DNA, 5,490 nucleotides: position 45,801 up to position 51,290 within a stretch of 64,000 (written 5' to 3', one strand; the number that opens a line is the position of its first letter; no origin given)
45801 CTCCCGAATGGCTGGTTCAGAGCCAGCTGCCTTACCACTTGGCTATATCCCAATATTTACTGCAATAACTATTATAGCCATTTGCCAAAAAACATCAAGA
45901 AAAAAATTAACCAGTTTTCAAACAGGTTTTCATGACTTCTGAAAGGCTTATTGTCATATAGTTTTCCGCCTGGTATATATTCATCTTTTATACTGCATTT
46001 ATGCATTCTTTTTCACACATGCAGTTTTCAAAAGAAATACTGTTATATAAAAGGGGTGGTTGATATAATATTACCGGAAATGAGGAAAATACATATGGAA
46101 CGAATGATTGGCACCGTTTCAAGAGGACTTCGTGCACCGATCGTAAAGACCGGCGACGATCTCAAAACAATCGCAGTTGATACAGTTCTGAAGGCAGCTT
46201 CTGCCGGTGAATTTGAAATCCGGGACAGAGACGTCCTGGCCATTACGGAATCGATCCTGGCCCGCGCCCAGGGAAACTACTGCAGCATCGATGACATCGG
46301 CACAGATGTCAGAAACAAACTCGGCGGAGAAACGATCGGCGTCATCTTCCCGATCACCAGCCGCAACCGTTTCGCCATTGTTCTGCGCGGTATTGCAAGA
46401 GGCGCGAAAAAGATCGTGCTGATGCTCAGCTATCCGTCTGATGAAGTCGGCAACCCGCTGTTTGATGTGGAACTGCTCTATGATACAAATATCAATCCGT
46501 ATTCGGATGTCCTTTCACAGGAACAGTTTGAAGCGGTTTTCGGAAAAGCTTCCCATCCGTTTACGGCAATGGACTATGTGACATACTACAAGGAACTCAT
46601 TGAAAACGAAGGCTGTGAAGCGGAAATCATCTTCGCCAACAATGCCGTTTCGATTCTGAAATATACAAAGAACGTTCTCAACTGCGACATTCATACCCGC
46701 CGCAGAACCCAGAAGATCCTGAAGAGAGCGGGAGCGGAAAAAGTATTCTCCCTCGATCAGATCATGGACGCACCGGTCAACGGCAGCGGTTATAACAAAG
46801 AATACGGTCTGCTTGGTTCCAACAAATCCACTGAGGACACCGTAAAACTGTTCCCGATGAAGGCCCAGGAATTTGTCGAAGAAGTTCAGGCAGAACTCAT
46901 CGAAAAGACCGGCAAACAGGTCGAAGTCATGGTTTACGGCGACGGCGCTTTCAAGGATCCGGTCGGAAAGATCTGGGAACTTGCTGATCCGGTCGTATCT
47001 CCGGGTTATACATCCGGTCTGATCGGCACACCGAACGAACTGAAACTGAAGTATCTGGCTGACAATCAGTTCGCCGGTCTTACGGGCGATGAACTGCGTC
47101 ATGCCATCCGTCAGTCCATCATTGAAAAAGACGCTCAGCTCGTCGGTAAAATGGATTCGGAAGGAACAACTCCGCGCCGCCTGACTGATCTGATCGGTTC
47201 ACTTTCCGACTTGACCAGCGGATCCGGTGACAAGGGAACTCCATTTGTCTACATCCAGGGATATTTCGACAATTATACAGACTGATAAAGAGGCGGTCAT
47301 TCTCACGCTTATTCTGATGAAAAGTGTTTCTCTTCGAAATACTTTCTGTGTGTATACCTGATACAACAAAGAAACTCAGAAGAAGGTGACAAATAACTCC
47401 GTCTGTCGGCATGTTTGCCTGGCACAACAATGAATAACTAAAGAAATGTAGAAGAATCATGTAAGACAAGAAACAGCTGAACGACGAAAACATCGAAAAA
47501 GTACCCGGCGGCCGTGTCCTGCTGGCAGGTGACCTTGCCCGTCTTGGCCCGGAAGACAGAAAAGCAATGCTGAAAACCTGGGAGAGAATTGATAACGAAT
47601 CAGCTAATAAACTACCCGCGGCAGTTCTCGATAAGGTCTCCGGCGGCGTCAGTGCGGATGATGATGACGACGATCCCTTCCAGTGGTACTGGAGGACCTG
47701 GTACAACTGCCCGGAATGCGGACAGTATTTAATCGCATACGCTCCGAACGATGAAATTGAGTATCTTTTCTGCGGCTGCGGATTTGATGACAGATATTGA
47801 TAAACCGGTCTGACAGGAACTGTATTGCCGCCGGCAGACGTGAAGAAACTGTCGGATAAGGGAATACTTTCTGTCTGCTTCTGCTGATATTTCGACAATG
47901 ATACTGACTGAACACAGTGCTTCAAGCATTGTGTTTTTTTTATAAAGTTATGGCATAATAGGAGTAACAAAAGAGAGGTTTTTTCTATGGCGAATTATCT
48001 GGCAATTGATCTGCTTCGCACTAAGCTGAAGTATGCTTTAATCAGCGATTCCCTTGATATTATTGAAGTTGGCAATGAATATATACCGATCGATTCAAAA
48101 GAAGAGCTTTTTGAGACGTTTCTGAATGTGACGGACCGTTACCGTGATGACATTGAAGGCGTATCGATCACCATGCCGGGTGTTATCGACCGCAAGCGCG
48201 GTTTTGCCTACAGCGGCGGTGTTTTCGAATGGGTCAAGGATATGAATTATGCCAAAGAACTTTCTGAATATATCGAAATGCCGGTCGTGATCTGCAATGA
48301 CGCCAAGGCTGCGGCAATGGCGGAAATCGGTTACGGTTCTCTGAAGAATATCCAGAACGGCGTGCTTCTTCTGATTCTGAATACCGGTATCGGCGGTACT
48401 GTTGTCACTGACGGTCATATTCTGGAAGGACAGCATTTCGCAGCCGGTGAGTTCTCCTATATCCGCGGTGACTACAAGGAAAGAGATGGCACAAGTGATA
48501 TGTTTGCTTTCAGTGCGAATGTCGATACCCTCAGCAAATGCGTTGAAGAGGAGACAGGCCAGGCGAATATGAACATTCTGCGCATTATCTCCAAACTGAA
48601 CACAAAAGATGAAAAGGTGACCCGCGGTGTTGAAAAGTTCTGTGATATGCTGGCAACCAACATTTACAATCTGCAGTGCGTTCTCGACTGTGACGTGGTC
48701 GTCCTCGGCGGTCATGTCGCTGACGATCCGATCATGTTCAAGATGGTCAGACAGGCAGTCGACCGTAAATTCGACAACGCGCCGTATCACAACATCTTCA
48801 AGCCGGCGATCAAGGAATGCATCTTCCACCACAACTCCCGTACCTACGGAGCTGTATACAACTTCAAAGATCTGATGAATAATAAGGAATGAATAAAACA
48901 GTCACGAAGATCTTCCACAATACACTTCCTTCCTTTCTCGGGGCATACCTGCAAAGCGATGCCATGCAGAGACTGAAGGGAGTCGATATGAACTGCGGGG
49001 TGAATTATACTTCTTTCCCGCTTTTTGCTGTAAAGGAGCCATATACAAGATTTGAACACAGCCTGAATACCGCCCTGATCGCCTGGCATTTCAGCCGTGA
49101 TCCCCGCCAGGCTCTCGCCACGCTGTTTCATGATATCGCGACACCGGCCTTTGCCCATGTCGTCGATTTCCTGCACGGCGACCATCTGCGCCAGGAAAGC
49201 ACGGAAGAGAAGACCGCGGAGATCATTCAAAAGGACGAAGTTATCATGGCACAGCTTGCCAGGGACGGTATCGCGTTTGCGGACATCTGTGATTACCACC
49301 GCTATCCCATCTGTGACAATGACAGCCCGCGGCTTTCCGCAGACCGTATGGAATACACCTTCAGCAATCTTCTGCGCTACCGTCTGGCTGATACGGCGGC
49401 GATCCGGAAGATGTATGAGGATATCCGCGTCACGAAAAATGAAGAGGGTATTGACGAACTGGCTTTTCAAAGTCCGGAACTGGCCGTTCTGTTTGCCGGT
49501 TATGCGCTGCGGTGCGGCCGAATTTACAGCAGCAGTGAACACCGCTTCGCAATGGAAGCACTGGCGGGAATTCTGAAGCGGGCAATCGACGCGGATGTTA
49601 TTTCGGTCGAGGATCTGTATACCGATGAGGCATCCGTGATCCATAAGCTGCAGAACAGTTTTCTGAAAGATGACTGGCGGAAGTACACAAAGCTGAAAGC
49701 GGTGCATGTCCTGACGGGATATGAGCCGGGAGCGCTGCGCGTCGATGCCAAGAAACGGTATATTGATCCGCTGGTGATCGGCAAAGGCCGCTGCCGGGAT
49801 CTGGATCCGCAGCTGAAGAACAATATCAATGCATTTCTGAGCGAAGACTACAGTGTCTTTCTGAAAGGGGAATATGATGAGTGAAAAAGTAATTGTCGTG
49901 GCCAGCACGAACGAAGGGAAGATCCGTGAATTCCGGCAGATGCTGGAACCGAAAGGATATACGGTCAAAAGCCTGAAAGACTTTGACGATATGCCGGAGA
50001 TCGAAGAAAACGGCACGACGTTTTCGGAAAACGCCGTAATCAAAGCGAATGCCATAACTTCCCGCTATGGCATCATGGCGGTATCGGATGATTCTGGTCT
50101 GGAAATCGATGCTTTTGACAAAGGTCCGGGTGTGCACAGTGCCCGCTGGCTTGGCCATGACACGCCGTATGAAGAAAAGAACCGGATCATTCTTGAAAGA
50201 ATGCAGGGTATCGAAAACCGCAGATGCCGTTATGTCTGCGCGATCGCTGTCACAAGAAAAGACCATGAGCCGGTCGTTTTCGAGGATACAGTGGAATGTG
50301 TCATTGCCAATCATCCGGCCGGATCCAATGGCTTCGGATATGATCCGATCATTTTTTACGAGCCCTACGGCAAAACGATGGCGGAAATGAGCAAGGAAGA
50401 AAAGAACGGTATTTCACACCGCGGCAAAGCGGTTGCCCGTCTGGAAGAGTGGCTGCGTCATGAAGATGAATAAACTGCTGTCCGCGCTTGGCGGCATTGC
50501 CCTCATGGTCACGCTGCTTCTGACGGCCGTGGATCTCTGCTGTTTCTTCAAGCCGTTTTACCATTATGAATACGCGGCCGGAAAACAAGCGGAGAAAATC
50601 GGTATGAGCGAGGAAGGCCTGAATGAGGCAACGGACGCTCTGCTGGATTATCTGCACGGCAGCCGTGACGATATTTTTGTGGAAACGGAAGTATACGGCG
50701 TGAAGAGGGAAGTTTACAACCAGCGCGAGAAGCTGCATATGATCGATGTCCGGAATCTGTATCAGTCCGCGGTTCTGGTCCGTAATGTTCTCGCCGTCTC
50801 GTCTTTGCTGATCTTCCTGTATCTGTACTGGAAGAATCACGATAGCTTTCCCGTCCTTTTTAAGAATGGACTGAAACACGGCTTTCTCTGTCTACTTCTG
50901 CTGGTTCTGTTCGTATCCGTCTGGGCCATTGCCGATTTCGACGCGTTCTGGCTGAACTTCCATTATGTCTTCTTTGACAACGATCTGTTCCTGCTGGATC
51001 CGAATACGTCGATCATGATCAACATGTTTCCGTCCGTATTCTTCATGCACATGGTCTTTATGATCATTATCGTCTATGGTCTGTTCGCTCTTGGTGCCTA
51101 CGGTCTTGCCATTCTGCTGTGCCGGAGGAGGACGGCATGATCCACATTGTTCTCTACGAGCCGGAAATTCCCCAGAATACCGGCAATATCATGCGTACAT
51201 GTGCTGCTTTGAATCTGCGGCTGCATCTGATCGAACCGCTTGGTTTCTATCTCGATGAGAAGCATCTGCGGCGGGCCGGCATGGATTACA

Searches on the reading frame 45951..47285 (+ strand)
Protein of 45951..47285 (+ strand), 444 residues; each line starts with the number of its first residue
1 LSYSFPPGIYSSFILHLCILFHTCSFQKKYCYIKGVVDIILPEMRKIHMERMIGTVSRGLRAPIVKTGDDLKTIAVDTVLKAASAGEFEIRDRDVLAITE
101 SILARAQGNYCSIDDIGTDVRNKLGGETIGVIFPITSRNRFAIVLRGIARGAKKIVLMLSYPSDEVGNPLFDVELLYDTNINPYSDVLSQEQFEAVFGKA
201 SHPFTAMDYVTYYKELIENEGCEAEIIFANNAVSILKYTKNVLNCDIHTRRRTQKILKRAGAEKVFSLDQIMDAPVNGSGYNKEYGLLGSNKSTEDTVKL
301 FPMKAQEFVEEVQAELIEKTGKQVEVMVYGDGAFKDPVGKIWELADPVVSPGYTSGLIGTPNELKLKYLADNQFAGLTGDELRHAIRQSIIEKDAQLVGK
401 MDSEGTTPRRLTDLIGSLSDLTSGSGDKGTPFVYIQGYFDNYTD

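Call 71: search_protein_families(library=pfam, proteins=[window:45951-47285:+], max_evalue=0.001)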
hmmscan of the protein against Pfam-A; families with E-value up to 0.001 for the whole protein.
window:45951-47285:+ (444 aa): 1 family
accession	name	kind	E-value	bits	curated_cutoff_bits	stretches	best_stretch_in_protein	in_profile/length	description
PF01996.21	F420_ligase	-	4e-53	180.6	25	1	59-437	1-218/218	F420-0:Gamma-glutamyl ligase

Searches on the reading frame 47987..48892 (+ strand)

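Call 71: search_protein_families(library=pfam, proteins=[window:47987-48892:+], max_evalue=0.001)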
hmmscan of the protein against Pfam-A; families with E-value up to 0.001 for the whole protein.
window:47987-48892:+ (301 aa): 1 family
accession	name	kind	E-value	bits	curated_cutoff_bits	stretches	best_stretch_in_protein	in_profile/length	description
PF00480.26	ROK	-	2.4e-30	106.5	22.9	1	4-291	1-289/294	ROK family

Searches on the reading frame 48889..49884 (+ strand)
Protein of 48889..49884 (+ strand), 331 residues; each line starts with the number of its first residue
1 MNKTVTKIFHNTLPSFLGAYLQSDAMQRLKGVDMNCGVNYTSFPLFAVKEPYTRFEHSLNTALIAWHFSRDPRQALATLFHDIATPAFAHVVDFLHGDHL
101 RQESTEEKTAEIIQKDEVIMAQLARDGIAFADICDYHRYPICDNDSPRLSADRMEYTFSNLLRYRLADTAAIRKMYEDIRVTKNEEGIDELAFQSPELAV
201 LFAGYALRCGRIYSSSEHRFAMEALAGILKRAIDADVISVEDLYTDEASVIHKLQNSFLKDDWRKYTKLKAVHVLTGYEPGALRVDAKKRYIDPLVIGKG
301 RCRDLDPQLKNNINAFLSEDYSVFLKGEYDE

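Call 98: search_protein_families(library=pfam, proteins=[window:48889-49884:+], max_evalue=0.001)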
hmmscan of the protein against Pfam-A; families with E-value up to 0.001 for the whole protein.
window:48889-49884:+ (331 aa): 1 family
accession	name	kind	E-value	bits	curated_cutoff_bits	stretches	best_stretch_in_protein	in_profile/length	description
PF01966.28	HD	-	7.9e-05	23.4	22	1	54-138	1-86/116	HD domain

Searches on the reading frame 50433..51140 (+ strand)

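Call 72: search_protein_families(library=pfam, proteins=[window:50433-51140:+], max_evalue=0.001)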
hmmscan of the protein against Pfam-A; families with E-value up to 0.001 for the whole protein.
window:50433-51140:+ (235 aa): 1 family
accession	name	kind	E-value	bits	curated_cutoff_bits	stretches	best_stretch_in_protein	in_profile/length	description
PF07314.17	Lit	-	1.4e-37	129.9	24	1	20-204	3-176/176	Lipoprotein intramolecular transacylase Lit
